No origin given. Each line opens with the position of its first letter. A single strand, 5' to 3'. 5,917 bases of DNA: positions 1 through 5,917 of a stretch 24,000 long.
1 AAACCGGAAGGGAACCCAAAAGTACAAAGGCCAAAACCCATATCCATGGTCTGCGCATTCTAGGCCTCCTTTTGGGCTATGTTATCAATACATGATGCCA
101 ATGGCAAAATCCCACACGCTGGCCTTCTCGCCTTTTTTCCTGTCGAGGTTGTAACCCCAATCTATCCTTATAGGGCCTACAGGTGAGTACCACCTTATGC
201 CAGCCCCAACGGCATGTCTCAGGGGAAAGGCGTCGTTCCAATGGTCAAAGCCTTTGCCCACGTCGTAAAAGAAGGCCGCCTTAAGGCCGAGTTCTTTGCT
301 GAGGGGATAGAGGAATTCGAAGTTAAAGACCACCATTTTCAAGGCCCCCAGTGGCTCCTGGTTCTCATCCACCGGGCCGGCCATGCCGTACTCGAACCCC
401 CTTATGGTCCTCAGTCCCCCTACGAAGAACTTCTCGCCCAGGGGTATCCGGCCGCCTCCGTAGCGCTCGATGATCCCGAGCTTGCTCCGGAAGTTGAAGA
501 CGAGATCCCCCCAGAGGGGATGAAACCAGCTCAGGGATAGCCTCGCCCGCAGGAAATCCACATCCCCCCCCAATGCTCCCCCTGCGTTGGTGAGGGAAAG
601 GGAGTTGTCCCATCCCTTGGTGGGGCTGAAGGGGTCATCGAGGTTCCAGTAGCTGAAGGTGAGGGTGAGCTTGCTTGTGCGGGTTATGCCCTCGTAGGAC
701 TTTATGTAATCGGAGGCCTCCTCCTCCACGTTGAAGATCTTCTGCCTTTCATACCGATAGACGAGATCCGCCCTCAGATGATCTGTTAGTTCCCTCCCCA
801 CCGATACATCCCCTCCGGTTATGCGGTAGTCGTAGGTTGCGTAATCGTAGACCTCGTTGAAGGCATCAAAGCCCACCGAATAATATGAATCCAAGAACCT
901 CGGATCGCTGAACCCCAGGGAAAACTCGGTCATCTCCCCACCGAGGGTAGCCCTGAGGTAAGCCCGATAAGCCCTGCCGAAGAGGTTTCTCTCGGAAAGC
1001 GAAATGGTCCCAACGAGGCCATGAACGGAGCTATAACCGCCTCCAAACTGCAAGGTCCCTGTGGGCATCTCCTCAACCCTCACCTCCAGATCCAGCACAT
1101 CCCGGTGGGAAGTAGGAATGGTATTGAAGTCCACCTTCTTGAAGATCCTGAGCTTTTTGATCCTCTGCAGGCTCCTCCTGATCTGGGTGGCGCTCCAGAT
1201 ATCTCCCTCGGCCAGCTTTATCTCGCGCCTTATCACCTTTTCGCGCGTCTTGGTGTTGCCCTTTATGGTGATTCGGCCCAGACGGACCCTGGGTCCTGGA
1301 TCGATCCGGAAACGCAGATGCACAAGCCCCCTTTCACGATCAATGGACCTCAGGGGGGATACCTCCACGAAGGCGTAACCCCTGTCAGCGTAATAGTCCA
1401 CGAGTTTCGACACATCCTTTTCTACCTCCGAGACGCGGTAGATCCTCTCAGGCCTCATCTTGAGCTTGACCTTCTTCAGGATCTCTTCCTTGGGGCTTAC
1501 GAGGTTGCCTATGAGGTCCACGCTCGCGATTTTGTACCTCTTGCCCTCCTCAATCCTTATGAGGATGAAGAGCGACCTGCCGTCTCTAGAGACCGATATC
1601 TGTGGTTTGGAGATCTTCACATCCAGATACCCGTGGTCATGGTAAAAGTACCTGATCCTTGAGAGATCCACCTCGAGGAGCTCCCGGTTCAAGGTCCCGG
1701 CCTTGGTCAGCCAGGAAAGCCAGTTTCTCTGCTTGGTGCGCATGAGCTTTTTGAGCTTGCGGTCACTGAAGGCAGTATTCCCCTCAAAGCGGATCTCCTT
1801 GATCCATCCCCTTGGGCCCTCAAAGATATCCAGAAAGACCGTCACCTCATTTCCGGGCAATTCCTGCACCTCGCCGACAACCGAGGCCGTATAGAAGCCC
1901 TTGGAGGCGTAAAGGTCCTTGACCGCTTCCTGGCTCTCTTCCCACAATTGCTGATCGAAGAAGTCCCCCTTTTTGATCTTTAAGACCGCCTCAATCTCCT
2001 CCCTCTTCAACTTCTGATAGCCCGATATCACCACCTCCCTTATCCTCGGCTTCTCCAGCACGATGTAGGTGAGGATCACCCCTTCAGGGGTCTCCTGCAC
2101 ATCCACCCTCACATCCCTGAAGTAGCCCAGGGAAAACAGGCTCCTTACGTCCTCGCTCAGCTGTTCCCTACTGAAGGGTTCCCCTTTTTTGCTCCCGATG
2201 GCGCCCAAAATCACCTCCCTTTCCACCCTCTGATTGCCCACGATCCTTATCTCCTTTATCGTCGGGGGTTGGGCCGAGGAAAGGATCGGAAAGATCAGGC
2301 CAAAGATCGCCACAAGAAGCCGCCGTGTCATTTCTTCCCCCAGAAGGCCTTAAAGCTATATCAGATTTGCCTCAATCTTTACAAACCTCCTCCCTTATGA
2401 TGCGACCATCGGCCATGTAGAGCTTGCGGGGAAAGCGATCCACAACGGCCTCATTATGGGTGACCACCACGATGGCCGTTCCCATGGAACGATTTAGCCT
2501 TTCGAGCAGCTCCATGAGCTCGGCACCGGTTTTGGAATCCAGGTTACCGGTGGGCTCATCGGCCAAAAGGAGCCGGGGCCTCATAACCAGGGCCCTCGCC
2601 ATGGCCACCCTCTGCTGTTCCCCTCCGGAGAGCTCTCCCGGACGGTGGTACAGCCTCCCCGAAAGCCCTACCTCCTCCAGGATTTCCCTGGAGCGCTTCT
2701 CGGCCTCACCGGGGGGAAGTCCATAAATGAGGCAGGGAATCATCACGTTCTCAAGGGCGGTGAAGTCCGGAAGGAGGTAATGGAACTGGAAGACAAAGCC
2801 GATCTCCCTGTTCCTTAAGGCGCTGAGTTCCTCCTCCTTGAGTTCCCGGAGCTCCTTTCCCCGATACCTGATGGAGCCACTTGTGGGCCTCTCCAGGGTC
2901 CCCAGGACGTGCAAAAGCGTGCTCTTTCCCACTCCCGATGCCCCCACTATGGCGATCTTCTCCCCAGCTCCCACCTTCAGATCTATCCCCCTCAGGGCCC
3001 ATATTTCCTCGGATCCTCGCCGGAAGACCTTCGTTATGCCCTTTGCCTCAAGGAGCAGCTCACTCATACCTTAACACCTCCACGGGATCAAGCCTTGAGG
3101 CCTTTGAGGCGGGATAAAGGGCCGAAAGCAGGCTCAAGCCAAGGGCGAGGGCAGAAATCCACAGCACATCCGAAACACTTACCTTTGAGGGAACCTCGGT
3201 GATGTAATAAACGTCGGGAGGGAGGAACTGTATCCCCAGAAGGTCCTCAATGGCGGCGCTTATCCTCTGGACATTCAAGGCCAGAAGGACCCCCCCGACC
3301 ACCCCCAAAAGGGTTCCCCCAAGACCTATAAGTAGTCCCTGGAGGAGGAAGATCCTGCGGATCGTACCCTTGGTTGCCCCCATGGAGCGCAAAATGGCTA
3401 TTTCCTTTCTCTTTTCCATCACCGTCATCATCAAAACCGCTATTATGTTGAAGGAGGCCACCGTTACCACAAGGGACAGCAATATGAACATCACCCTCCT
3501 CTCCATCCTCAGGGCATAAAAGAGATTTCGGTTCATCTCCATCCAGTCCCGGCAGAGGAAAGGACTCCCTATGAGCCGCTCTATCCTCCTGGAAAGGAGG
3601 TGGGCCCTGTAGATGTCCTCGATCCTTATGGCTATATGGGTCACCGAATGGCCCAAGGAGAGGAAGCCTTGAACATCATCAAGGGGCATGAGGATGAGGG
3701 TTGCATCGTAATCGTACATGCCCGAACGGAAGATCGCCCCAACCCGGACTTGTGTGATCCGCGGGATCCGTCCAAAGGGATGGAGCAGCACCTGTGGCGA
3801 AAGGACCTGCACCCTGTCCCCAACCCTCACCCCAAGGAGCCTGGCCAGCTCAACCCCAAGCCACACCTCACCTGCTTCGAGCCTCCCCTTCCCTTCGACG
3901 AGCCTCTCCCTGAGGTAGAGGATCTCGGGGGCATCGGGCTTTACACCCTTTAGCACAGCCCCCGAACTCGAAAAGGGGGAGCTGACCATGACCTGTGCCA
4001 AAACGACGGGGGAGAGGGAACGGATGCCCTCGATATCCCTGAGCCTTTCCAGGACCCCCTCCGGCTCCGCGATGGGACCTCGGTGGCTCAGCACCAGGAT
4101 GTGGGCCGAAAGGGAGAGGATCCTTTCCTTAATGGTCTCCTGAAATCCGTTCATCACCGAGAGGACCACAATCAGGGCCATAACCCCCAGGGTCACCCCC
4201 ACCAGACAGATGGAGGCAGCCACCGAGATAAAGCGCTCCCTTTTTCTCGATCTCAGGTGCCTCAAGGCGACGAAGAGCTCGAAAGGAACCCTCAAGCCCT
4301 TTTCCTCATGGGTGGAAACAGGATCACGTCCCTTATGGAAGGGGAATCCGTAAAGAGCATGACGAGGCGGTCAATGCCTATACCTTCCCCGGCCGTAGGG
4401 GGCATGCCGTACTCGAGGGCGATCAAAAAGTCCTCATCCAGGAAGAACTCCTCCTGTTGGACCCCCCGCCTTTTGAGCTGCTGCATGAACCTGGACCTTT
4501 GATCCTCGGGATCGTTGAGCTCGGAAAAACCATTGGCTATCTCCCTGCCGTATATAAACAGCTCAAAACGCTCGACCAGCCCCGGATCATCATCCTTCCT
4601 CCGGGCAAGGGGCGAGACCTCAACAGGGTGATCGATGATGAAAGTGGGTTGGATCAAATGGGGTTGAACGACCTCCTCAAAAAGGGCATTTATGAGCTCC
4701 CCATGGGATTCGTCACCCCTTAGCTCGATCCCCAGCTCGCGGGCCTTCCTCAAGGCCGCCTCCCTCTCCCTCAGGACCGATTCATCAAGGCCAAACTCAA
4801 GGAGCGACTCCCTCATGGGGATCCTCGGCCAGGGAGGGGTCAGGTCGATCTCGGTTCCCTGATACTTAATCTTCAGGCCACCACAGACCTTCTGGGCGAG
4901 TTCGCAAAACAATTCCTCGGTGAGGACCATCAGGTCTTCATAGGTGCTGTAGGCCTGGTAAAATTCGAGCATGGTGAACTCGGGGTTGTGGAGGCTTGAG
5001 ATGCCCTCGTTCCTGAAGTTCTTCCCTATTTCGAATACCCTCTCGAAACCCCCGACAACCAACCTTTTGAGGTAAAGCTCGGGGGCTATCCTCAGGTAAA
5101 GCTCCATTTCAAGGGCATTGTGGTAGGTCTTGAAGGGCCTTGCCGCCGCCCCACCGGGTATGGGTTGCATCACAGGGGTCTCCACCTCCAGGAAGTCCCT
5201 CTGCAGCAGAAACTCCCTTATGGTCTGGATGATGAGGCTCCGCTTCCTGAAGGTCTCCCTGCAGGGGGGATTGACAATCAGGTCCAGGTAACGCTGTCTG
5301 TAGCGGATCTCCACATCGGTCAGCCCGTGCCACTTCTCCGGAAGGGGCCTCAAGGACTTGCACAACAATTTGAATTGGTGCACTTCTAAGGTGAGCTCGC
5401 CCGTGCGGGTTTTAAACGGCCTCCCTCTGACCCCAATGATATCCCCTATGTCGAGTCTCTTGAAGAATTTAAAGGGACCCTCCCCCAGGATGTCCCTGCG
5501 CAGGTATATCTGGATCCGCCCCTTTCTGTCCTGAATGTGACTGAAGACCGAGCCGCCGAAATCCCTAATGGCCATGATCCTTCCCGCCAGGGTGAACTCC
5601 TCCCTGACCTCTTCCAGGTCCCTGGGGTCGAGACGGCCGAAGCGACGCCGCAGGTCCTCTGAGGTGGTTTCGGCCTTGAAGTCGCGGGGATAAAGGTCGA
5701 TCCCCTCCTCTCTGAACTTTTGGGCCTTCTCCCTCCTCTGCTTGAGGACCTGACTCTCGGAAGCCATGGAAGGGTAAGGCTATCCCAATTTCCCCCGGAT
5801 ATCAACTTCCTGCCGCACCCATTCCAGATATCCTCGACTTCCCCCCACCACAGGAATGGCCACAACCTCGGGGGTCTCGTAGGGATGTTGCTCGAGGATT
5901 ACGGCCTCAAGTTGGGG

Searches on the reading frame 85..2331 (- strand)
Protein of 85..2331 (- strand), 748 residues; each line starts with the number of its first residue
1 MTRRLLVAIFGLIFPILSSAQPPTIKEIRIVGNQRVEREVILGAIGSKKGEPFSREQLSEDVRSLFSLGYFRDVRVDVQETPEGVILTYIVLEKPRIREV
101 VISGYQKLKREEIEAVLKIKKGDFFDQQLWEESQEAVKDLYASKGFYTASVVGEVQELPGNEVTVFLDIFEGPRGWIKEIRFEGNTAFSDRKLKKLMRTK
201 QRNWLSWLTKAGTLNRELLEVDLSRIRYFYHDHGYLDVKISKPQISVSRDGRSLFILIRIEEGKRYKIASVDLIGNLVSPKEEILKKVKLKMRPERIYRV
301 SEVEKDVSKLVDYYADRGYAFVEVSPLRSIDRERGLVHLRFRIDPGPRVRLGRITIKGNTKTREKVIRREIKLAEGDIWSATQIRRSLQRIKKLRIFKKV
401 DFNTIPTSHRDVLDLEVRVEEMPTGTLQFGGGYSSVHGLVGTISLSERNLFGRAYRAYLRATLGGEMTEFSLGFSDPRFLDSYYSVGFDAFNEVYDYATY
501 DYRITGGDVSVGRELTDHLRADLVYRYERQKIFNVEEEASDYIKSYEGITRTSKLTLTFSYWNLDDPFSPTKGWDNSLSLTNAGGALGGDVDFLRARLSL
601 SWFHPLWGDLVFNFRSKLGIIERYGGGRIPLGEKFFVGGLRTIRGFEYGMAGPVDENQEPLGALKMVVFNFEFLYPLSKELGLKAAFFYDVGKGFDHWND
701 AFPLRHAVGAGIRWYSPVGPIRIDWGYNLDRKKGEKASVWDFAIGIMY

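Call 84: search_protein_families(library=pfam, proteins=[window:85-2331:-], max_evalue=0.00001)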
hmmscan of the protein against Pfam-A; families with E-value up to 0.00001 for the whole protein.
window:85-2331:- (748 aa): 4 families
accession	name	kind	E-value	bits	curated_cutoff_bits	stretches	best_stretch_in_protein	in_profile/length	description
PF07244.20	POTRA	-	8.4e-70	231.9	21.3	5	95-172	1-79/79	Surface antigen variable number repeat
PF01103.29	Omp85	-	6.8e-63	213.6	24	1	449-746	1-323/325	Omp85 superfamily domain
PF08478.15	POTRA_1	-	2.9e-12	47.2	23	0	96-130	2-36/69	POTRA domain, FtsQ-type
PF08479.16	POTRA_2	-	1.9e-10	40.9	24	0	97-165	3-71/76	POTRA domain, ShlB-type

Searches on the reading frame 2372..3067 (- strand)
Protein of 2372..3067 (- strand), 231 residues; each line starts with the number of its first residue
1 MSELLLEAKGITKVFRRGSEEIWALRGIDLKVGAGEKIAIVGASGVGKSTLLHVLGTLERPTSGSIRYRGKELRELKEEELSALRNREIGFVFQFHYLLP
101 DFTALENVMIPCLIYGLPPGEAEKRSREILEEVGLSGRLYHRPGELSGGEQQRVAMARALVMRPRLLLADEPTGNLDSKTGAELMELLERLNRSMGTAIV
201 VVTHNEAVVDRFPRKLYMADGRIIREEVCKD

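Call 84: search_protein_families(library=pfam, proteins=[window:2372-3067:-], max_evalue=0.00001)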
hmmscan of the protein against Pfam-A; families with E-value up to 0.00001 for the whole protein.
window:2372-3067:- (231 aa): 2 families
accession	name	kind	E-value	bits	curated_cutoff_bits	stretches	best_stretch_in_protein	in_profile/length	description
PF00005.33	ABC_tran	-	1.7e-35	123.1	25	1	25-173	1-136/137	ABC transporter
PF13304.12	AAA_21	-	4.6e-08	33.9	27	0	137-210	229-304/304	AAA domain, putative AbiEii toxin, Type IV TA system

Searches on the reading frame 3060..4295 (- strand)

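Call 84: search_protein_families(library=pfam, proteins=[window:3060-4295:-], max_evalue=0.00001)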
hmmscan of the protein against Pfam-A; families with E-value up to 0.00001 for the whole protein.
window:3060-4295:- (411 aa): 2 families
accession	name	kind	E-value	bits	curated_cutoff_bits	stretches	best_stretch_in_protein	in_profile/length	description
PF02687.27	FtsX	-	7.1e-19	68.5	25.5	1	271-404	2-120/120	FtsX-like permease C-terminal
PF12704.14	MacB_PCD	-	8.6e-16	59.3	27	1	29-239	3-205/207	MacB-like periplasmic core domain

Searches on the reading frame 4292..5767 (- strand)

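Call 84: search_protein_families(library=pfam, proteins=[window:4292-5767:-], max_evalue=0.00001)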
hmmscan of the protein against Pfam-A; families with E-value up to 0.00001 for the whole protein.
window:4292-5767:- (491 aa): 2 families
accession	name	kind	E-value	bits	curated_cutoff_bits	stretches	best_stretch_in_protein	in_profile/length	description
PF00152.25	tRNA-synt_2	-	1.2e-92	310.7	25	1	152-487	2-307/308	tRNA synthetases class II (D, K and N)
PF01336.31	tRNA_anti-codon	-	3.7e-15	56.1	27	1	59-135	2-75/75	OB-fold nucleic acid binding domain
